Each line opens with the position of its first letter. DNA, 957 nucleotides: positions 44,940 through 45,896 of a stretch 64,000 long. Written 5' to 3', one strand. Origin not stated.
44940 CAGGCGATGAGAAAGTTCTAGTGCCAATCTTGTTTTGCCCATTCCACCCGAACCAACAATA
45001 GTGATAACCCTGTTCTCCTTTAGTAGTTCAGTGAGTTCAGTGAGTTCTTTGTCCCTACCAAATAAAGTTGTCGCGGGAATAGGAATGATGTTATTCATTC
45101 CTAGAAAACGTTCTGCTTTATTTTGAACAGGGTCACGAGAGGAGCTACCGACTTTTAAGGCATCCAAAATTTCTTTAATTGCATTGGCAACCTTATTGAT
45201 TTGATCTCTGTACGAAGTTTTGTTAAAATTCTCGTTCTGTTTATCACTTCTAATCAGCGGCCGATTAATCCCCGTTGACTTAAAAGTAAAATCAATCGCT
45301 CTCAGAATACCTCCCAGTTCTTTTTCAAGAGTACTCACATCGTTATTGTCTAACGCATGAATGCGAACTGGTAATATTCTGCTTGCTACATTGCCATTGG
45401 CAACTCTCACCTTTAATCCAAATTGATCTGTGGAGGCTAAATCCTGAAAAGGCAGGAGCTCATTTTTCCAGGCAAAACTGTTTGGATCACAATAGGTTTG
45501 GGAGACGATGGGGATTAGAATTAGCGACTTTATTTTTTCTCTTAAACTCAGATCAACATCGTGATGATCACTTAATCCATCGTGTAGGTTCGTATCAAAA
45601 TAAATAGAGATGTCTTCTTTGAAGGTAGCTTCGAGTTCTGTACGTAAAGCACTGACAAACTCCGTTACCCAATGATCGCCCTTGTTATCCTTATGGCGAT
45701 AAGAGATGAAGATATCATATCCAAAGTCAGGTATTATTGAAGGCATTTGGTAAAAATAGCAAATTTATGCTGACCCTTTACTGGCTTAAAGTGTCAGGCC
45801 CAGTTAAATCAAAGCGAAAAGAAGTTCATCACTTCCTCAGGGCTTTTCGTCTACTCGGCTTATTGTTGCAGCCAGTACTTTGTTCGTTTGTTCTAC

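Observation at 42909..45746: Stand-alone TIR-NB-ARC-TPR STAND NTPase: candidate single-gene immune or abortive-infection sensor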

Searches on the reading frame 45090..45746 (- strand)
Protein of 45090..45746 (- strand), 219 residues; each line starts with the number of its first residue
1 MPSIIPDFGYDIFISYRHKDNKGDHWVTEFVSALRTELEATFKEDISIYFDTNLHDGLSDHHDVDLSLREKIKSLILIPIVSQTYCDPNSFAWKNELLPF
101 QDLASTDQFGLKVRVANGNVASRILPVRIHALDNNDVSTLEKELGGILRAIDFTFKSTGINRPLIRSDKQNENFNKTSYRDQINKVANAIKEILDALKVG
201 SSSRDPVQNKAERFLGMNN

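Call 6: search_protein_families(library=pfam, proteins=[window:45090-45746:-], max_evalue=10)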
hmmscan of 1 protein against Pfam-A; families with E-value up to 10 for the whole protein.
seq(219 aa): 3 families
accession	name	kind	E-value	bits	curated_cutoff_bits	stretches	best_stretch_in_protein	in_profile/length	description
PF13676.11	TIR_2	-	0.0038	18.2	28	1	12-154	1-109/122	TIR domain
PF12010.13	DUF3502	-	0.041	14.7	24.4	1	173-207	6-38/69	Domain of unknown function (DUF3502)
PF01665.21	Rota_NSP3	-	0.043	13.3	25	1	121-192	219-291/311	Rotavirus non-structural protein NSP3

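Call 7: search_solved_structures(query=window:45090-45746:-, max_evalue=10, show_alignments=3)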
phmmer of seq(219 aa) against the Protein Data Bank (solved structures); distinct sequences matched with E-value up to 10: 5.
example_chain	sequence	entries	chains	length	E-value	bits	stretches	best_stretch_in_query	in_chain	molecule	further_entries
7mfk_A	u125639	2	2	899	0.064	16.5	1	133-210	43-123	Alpha-N-acetylglucosaminidase family protein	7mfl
4a4a_A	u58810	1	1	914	0.065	16.4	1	133-210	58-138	ALPHA-N-ACETYLGLUCOSAMINIDASE FAMILY PROTEIN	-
2vc9_A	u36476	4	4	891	0.065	16.4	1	133-210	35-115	ALPHA-N-ACETYLGLUCOSAMINIDASE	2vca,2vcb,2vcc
8h38_G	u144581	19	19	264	0.68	13.1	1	67-213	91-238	COP9 signalosome complex subunit 7b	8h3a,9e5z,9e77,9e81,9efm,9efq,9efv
9vgv_A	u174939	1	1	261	1.6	11.9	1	80-185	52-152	Beta-lactamase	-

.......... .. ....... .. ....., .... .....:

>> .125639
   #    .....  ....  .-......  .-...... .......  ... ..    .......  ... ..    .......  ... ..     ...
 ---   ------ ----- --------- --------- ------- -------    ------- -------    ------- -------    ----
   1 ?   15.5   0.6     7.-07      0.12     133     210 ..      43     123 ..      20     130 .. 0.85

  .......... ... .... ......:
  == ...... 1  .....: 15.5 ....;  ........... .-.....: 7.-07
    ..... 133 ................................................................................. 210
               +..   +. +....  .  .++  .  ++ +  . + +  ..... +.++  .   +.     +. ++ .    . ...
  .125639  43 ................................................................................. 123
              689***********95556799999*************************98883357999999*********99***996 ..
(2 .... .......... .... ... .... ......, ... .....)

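Call 10: find_homologous_proteins(query=window:45147-45746:-, max_evalue=0.001)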
Query seq(200 aa) (200 aa): 1014 proteins with E <= 0.001 among 1209 candidates; the best 120 are listed.
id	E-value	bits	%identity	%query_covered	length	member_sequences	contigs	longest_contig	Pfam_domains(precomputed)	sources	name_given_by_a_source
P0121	5.4e-86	306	68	99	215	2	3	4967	-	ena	-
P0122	1.1e-85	305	70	99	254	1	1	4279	-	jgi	jgi:hypothetical protein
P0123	3.1e-85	303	70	99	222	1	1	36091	-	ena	-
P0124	5.6e-83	296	67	99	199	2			-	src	-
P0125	1.9e-82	294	67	99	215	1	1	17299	-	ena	-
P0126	2.3e-82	294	68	100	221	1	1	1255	-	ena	-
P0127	3.7e-82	293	66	99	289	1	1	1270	-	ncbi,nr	ncbi:MAG TPA: hypothetical protein VFO37_03705, partial [Chitinophagaceae bacterium]|nr:hypothetical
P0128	4.2e-82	293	65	99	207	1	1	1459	-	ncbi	-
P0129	6.7e-82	292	67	99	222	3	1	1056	-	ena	-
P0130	1.4e-81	291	66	99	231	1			-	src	-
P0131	1.6e-81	291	66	99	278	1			-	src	-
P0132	1.6e-81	291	65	99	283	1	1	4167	-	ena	-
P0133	1.9e-81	291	65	99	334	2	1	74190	-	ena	-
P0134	2.9e-81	290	66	99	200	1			-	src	-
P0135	5.3e-81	289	65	99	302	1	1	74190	-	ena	-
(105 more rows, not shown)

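Call 17: search_solved_structures(query=A2, max_evalue=10, show_alignments=3)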
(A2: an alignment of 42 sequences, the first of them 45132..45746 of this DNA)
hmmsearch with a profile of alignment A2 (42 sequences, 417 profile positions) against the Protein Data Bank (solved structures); distinct sequences matched with E-value up to 10: 0.

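Call 23: predict_structure(alignment_id=A2)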
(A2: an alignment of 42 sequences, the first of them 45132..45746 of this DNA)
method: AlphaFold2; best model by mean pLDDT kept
length: 205 residues; sequences in the alignment: 42
mean_pLDDT: 87.6   pTM: 0.87
mean pLDDT of the five models: 87.6, 85.6, 84.9, 83.5, 82.1
residues with pLDDT >= 90: 135; 70-90: 48; 50-70: 18; < 50: 4
segments of 3 or more residues with pLDDT < 50: 203-205
pLDDT, mean of each block of 10 residues (from residue 1): 84 91 89 94 85 58 66 94 90 91 93 88 96 94 92 95 94 95 97 89 43
secondary structure, 60 per line:
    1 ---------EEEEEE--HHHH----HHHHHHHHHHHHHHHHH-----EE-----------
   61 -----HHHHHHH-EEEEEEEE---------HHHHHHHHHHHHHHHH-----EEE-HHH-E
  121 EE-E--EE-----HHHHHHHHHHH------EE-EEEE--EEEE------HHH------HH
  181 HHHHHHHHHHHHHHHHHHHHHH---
elements in order: E10-15 H18-21 H26-42 H66-72 E74-81 H91-106 E112-114 E120-122 H134-144 E154-157 E160-163 H179-202

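Call 25: fold_search(model_id=the predicted structure, library=pdb)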
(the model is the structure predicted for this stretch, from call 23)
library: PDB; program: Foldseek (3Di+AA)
matches with E <= 10: 765; with E <= 0.001: 4
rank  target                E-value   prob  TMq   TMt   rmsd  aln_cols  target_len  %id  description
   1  7rx1_B                3.0e-05  1.00  0.50  0.59   6.3       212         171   16  Crystal structure of the TIR domain from the grapevine disease resistance protein RUN1 (released 2021-10-13)
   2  6o0w                  8.0e-05  1.00  0.44  0.52  12.8       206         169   18  Crystal structure of the TIR domain from the grapevine disease resistance protein RUN1 in complex with NADP+ and Bis-Tri (released 2019-09-04)
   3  5h3c_A                3.1e-04  1.00  0.44  0.56   6.6       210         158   17  Crystal structure of Arabidopsis SNC1 TIR domain (released 2016-12-07)
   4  7dfv_B                5.6e-04  1.00  0.40  0.18  11.5       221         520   14  Cryo-EM structure of plant NLR RPP1 tetramer core part (released 2020-12-16)
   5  2j67_A                1.7e-03  0.98  0.33  0.44   6.5       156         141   17  The TIR domain of human Toll-Like Receptor 10 (TLR10) (released 2006-09-27)
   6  7crc_B                1.9e-03  1.00  0.50  0.11   6.6       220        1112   13  Cryo-EM structure of plant NLR RPP1 tetramer in complex with ATR1 (released 2020-12-16)
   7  7anw_A                4.7e-03  1.00  0.44  0.16   4.7       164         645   14  hSARM1 NAD+ complex (released 2020-11-11)
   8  5teb_G                4.7e-03  0.98  0.36  0.45  12.7       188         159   15  Crystal Structure of the TIR domain from the Arabidopsis Thaliana disease resistance protein RPP1 (released 2017-02-01)
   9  5teb_A                5.7e-03  0.96  0.39  0.47  12.4       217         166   15  Crystal Structure of the TIR domain from the Arabidopsis Thaliana disease resistance protein RPP1 (released 2017-02-01)
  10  6zfx_A                6.1e-03  1.00  0.46  0.17   5.4       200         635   12  hSARM1 GraFix-ed (released 2020-11-18)
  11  2q62_D                6.1e-03  0.93  0.43  0.38   8.0       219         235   14  Crystal Structure of ArsH from Sinorhizobium meliloti (released 2007-12-11)
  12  7fch_A                6.5e-03  0.98  0.37  0.49   5.4       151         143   18  IL-18Rbeta TIR domain (released 2022-07-20)
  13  4lzp_C                6.9e-03  0.97  0.39  0.46   5.2       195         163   17  Structure of the TIR domain of the immunosuppressor BtpA from Brucella (released 2013-11-06)
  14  9vyl_A                7.4e-03  0.80  0.38  0.36  11.0       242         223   18  Crystal structure of BdThsB1 with NAD (released 2026-01-28)
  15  7ple_A                1.1e-02  0.77  0.39  0.37   9.4       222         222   12  ArsH of Paracoccus denitrificans (released 2021-10-27)
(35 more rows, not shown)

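Call 29: search_solved_structures(query=A3, max_evalue=10, show_alignments=5)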
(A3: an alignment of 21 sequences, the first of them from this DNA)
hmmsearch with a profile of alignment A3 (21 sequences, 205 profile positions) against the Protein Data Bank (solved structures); distinct sequences matched with E-value up to 10: 3.
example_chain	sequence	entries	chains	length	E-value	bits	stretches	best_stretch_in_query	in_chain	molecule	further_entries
3ozi_A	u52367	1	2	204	0.28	14.1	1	5-89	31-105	L6tr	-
7vu8_B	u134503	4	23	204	0.3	14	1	6-89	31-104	Flax rust resistance protein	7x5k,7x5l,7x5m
2zkl_A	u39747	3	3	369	0.54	13.2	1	130-179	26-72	Capsular polysaccharide synthesis enzyme Cap5F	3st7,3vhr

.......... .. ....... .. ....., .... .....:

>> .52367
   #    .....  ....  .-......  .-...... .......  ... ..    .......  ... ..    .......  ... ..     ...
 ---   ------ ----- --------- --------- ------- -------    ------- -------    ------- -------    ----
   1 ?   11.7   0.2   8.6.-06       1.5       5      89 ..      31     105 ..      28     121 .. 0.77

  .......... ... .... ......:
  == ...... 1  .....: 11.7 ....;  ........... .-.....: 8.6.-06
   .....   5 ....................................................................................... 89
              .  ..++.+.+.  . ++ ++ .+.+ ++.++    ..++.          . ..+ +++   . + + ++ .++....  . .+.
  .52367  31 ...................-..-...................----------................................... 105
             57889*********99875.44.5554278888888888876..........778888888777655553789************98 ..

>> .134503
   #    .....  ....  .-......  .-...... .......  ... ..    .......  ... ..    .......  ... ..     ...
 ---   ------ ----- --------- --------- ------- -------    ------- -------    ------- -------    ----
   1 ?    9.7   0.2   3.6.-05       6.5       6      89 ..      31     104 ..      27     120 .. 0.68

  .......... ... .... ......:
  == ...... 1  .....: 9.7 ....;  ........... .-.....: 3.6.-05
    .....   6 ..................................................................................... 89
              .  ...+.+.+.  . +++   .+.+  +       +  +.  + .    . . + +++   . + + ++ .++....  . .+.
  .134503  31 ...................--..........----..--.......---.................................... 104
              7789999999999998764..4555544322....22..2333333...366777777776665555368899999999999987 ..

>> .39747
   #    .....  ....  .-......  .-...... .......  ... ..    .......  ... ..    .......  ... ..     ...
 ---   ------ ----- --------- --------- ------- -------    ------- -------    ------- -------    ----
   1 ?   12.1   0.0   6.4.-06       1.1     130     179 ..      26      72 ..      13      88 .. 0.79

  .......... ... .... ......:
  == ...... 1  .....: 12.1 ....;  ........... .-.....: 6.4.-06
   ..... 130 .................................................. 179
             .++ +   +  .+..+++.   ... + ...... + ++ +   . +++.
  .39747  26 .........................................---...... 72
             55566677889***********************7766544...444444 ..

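Call 34: search_protein_families(library=pfam, alignment_id=A3, max_evalue=0.01)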
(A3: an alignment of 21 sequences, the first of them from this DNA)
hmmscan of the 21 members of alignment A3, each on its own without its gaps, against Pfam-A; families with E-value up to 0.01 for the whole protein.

A. member 1, seq(205 aa): 1 family
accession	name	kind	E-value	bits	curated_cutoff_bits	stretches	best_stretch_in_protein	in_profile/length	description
PF13676.11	TIR_2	-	0.003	18.5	28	0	12-154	1-109/122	TIR domain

B. families by the number of members that match (of 21 scanned): 1 family
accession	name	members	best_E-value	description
PF13676.11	TIR_2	12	6.9e-06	TIR domain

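Call 35: search_protein_representatives(alignment_id=A3)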
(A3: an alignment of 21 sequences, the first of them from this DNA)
Query: 21 sequences, 205 profile positions. Proteins with E-value up to 0.001 (for the whole library): 1488; up to 1e-10: 920; up to 1e-30: 559. The best 150 are listed.
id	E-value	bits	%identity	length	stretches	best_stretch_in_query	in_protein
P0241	2.4e-107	373.7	-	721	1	1-203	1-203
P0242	2.1e-106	370.6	-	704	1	1-202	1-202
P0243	3.2e-106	369.9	-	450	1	1-203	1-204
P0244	6.1e-106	369.0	-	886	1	1-203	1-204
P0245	1.4e-105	367.9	-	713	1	1-201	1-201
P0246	1.9e-105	367.4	-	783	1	1-203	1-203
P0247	6.6e-105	365.7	-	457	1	1-199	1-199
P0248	6.9e-105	365.6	-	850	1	1-201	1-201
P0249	8.5e-105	365.3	-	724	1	1-201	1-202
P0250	1.4e-104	364.6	-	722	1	1-202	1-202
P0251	1.4e-104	364.6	-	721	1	1-200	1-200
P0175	1.5e-104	364.5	-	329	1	1-199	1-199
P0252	1.5e-104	364.5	-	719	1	1-200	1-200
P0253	2.4e-104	363.8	-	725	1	1-203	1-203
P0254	2.8e-104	363.6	-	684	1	1-200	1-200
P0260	8.0e-104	362.1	-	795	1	1-202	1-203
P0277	3.6e-102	356.7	-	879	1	1-200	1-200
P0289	9.9e-102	355.3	-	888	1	1-202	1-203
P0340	1.5e-99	348.2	-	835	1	1-200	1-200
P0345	1.8e-99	347.9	-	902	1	1-202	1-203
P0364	9.3e-99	345.6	-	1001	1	1-200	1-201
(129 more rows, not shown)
